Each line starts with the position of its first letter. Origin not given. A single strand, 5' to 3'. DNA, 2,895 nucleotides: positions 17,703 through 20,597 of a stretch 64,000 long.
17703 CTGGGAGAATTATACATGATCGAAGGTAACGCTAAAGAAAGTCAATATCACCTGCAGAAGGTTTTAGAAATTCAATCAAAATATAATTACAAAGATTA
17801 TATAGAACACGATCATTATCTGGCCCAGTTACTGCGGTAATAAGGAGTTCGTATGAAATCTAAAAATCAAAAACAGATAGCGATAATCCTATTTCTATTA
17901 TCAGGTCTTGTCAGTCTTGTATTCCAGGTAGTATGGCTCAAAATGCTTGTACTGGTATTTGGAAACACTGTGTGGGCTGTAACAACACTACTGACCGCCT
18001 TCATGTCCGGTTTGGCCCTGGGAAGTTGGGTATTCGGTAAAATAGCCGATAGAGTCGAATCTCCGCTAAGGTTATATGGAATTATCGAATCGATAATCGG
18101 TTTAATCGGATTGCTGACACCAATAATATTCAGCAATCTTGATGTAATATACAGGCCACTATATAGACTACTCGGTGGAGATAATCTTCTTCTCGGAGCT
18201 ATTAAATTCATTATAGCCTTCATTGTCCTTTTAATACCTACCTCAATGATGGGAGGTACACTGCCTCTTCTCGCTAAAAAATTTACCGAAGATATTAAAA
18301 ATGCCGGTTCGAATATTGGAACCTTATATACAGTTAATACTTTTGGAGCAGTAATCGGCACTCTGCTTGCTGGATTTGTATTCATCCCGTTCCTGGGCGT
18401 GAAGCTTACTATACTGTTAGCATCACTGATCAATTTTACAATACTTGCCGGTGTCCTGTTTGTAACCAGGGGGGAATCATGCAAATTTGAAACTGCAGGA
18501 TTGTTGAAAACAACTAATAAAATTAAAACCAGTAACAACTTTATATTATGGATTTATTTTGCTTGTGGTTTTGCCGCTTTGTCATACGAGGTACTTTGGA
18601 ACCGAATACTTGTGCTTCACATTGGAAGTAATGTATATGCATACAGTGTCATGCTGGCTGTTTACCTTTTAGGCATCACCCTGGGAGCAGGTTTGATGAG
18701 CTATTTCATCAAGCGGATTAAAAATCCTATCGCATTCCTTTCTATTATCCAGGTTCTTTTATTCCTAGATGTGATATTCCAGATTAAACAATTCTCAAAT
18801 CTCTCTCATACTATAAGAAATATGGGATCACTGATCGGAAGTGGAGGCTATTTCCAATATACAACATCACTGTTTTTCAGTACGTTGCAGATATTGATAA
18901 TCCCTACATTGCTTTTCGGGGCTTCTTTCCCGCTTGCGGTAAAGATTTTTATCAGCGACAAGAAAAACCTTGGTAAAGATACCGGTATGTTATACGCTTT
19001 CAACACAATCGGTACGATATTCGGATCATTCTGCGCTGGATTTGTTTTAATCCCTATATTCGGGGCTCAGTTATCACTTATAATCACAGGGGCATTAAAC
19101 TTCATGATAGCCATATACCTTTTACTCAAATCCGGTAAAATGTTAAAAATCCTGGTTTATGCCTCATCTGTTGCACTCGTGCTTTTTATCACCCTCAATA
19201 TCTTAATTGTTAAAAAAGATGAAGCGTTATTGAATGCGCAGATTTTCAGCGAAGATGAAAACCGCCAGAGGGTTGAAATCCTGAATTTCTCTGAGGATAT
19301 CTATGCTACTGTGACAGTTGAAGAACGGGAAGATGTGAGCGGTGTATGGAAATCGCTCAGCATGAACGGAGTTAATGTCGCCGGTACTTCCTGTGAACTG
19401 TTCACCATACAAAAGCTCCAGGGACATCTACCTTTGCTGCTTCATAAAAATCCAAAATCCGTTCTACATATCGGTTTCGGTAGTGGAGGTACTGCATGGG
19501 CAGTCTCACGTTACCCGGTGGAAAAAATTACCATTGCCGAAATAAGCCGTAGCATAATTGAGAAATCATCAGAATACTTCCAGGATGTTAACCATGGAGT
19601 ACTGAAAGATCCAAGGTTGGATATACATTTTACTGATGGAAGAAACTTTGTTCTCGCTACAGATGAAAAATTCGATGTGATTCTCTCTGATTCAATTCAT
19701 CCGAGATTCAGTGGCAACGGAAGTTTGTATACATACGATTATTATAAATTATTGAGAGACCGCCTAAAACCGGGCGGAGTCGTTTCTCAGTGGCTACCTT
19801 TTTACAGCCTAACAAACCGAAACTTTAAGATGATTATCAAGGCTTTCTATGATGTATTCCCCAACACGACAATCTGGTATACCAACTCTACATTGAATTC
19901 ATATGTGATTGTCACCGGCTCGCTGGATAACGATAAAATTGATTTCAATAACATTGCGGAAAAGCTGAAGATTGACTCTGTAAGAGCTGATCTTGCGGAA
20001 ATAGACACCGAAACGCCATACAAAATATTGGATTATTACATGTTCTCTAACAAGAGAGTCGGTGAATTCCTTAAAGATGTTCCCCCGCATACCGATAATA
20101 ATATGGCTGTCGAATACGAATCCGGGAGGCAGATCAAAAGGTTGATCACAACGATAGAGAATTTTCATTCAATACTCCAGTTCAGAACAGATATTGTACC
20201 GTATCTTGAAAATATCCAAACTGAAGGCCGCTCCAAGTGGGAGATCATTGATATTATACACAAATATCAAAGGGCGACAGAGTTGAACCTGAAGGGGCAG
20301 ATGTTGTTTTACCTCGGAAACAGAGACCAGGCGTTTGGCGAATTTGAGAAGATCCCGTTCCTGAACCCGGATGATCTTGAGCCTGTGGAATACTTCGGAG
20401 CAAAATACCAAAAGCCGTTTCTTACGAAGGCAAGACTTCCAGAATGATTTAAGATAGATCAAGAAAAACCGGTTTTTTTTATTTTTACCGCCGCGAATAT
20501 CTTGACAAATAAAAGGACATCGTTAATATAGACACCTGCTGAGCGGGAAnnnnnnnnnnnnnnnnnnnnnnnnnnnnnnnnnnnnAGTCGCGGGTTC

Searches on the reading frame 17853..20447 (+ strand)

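Call 49: search_protein_families(library=ncbifam, proteins=[window:17853-20447:+], max_evalue=1e-10)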
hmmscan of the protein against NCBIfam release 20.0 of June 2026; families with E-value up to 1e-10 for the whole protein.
window:17853-20447:+ (864 aa): 4 families
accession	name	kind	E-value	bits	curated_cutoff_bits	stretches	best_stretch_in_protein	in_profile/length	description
NF037959.1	MFS_SpdSyn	subfamily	1.9e-45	155.5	40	2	20-216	3-192/480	fused MFS/spermidine synthase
NF002956.0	PRK03612.1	equivalog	5.1e-42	144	472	1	223-644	14-413/522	polyamine aminopropyltransferase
NF002010.0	PRK00811.1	equivalog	4e-33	114.9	260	1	521-698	66-245/287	polyamine aminopropyltransferase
TIGR00417.1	speE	equivalog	1e-30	106.9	249.55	1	509-678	48-216/271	spermidine synthase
